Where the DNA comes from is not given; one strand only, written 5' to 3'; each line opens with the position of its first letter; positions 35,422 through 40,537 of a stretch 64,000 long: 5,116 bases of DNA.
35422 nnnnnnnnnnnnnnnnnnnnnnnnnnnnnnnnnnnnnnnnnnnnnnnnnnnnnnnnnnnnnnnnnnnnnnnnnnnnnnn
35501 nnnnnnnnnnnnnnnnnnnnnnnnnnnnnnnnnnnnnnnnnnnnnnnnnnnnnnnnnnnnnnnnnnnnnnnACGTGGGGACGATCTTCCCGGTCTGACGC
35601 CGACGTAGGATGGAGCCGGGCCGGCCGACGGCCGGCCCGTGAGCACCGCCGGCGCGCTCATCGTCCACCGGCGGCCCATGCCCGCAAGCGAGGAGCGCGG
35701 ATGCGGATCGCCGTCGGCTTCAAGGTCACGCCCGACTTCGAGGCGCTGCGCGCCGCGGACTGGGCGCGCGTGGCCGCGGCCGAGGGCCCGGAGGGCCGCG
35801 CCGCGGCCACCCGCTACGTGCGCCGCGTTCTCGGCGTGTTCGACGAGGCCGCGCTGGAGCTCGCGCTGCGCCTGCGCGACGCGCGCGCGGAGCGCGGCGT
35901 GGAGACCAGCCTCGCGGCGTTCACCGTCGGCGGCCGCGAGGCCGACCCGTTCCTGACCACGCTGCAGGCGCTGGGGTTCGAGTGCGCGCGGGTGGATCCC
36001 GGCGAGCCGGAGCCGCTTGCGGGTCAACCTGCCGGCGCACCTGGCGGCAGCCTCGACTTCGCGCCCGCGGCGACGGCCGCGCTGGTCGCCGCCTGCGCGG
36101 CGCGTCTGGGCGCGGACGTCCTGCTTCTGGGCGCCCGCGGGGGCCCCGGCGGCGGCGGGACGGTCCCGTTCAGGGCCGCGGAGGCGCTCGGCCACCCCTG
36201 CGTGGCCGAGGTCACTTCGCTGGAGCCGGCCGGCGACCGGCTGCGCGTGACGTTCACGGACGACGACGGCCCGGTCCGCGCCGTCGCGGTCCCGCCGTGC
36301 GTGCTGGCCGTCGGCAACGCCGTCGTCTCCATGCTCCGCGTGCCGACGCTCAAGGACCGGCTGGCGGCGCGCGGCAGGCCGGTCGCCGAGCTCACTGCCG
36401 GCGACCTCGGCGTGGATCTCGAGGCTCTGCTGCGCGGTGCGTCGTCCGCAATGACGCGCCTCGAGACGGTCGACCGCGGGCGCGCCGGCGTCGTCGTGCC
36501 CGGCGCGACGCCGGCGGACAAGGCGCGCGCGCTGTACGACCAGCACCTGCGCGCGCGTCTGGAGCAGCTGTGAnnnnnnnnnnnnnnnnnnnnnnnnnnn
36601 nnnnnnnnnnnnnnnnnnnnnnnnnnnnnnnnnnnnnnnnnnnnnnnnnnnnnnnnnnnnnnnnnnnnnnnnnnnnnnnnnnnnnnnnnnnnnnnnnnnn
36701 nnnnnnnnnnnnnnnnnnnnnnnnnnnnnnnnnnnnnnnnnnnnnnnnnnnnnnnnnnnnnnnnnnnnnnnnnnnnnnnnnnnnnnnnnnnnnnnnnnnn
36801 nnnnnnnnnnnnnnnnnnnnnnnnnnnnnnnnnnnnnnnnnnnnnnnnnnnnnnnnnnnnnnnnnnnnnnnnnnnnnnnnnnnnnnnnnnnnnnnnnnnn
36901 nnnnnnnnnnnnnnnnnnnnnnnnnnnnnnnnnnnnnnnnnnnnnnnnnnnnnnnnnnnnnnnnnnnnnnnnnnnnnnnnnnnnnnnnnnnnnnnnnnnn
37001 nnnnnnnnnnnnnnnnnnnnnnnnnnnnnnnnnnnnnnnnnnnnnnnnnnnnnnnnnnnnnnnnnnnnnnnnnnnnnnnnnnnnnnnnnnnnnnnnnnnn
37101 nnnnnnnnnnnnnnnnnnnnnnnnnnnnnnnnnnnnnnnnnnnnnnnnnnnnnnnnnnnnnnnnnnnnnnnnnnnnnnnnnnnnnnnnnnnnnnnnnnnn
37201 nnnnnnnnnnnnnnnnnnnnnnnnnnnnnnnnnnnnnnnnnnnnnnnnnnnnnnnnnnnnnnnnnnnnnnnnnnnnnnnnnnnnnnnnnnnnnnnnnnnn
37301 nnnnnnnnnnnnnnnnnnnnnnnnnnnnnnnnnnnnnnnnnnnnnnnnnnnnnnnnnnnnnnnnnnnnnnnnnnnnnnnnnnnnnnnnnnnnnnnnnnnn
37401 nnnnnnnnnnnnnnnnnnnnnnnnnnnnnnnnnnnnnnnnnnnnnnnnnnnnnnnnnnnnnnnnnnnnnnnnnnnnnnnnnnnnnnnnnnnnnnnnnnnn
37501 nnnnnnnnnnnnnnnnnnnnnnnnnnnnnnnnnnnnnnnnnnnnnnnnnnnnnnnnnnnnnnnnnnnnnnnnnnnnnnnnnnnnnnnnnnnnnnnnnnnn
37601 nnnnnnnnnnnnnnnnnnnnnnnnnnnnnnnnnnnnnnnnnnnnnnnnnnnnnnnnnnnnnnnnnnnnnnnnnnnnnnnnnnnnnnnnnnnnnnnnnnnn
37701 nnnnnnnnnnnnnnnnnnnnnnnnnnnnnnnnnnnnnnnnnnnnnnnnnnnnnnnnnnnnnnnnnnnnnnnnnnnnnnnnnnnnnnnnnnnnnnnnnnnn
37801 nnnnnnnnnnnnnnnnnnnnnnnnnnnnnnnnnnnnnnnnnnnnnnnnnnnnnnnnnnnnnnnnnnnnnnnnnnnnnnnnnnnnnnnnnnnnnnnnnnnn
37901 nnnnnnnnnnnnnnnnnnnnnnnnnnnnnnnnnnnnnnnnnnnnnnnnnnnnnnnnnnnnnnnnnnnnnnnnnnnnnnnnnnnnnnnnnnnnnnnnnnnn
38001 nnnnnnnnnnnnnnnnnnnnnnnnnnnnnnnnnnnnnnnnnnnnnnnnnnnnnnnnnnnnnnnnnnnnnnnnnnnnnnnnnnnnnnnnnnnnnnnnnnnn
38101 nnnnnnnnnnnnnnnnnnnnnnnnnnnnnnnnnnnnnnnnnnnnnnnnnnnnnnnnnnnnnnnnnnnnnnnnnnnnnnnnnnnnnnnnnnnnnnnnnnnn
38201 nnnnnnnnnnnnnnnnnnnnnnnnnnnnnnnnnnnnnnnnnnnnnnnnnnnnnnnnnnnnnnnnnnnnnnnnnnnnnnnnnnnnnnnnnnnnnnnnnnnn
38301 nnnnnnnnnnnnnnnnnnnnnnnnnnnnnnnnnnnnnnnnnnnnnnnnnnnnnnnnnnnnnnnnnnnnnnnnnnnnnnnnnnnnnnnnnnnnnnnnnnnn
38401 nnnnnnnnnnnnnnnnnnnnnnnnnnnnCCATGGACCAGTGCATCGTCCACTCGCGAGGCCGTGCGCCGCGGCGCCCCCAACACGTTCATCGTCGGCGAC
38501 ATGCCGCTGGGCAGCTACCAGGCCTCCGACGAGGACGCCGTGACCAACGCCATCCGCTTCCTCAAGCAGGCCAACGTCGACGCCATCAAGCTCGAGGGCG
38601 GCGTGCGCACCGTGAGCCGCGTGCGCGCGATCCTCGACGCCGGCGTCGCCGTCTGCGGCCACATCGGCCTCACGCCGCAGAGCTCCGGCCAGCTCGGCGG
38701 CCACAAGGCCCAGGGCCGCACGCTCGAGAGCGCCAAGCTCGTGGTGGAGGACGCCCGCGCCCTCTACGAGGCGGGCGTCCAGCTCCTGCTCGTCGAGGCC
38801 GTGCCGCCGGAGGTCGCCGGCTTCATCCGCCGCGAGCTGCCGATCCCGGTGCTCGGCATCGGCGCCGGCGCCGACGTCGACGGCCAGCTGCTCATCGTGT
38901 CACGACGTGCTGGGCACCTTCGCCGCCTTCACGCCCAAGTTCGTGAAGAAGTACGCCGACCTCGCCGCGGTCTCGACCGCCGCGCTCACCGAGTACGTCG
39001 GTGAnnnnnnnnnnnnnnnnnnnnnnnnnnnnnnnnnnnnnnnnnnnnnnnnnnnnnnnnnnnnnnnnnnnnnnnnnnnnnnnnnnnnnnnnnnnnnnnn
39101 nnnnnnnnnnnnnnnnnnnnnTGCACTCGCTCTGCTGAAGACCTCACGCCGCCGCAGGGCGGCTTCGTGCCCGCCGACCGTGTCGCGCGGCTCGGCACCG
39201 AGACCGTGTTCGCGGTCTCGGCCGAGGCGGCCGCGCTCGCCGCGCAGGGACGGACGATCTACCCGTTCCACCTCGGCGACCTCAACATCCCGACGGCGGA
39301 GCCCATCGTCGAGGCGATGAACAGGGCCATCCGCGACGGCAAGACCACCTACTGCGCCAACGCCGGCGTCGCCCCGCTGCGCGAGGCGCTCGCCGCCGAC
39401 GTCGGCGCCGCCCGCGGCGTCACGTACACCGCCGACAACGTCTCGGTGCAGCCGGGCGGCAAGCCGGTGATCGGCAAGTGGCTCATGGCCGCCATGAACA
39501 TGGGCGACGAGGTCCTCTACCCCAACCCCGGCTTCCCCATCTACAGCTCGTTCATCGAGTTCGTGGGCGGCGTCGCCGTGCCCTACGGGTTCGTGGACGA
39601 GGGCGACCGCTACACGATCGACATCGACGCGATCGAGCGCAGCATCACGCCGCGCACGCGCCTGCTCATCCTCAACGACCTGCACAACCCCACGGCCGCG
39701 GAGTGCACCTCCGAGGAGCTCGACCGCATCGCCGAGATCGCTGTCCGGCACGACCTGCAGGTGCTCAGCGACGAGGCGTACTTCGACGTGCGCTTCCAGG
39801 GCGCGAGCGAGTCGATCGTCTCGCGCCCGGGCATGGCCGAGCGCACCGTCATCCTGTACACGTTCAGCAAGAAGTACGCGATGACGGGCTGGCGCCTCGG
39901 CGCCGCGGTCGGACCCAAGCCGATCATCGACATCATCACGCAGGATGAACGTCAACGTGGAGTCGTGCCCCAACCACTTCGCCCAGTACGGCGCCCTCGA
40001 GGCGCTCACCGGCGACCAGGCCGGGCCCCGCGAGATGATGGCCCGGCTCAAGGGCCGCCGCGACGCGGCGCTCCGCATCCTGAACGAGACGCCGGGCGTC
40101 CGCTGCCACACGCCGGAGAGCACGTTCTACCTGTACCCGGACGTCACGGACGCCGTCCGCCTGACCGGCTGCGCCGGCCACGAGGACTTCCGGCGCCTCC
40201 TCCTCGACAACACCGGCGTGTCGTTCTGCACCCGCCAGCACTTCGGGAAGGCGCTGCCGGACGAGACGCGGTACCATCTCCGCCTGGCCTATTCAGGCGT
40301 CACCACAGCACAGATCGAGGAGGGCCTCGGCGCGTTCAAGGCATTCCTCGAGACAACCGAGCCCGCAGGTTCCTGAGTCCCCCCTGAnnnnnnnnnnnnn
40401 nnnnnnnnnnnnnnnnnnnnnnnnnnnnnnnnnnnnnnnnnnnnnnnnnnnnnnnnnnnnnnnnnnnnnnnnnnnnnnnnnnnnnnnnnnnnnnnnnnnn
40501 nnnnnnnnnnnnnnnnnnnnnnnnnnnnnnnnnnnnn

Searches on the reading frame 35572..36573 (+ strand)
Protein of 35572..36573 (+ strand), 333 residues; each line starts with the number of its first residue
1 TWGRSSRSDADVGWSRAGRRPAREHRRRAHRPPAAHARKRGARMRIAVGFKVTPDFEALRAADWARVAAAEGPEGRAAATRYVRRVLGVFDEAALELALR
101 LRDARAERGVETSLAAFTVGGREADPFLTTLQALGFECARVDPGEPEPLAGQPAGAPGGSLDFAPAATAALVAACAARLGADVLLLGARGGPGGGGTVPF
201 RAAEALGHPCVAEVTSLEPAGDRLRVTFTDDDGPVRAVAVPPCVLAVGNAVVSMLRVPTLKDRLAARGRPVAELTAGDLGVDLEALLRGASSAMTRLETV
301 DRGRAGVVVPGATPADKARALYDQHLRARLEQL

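Call 23: search_protein_families(library=pfam, proteins=[window:35572-36573:+], max_evalue=0.001)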
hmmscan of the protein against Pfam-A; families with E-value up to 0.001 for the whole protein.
window:35572-36573:+ (333 aa): 1 family
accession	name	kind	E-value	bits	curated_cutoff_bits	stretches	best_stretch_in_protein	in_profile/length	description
PF01012.27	ETF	-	1e-10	42.2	26.7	1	163-277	72-179/181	Electron transfer flavoprotein domain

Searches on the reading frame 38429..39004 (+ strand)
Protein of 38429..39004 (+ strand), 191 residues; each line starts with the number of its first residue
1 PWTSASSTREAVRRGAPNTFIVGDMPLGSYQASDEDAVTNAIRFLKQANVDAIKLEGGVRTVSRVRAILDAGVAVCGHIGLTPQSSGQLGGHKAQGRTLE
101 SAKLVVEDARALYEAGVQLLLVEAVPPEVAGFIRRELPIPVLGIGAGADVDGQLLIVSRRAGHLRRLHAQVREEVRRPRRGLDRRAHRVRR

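Call 17: search_protein_families(library=pfam, proteins=[window:38429-39004:+], max_evalue=0.00001)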
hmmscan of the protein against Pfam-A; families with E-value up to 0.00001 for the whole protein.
window:38429-39004:+ (191 aa): 1 family
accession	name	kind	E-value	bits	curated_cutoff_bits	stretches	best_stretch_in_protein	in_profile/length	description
PF02548.21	Pantoate_transf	-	4.9e-57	193.8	28.7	1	9-164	67-222/259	Ketopantoate hydroxymethyltransferase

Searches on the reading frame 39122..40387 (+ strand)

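Call 23: search_protein_families(library=pfam, proteins=[window:39122-40387:+], max_evalue=0.001)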
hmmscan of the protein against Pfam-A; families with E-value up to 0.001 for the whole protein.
window:39122-40387:+ (421 aa): 2 families
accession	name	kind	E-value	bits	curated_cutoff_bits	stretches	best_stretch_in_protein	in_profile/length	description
PF00155.27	Aminotran_1_2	-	2.8e-36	125.9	19.7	1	58-277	18-246/361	Aminotransferase class I and II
PF01041.23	DegT_DnrJ_EryC1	-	6.8e-06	26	19.8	1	124-219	58-147/360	DegT/DnrJ/EryC1/StrS aminotransferase family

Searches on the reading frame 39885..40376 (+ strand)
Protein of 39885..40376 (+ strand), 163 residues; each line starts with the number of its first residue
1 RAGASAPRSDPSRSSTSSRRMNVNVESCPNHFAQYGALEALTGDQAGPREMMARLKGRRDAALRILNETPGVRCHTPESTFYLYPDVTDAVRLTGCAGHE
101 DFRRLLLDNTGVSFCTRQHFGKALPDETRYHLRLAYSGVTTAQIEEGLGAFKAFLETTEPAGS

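Call 17: search_protein_families(library=pfam, proteins=[window:39885-40376:+], max_evalue=0.00001)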
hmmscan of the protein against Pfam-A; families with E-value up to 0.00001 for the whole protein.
window:39885-40376:+ (163 aa): 1 family
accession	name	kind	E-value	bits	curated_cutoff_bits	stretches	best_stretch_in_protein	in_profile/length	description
PF00155.27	Aminotran_1_2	-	1.3e-06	28.3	19.7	1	30-150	251-360/361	Aminotransferase class I and II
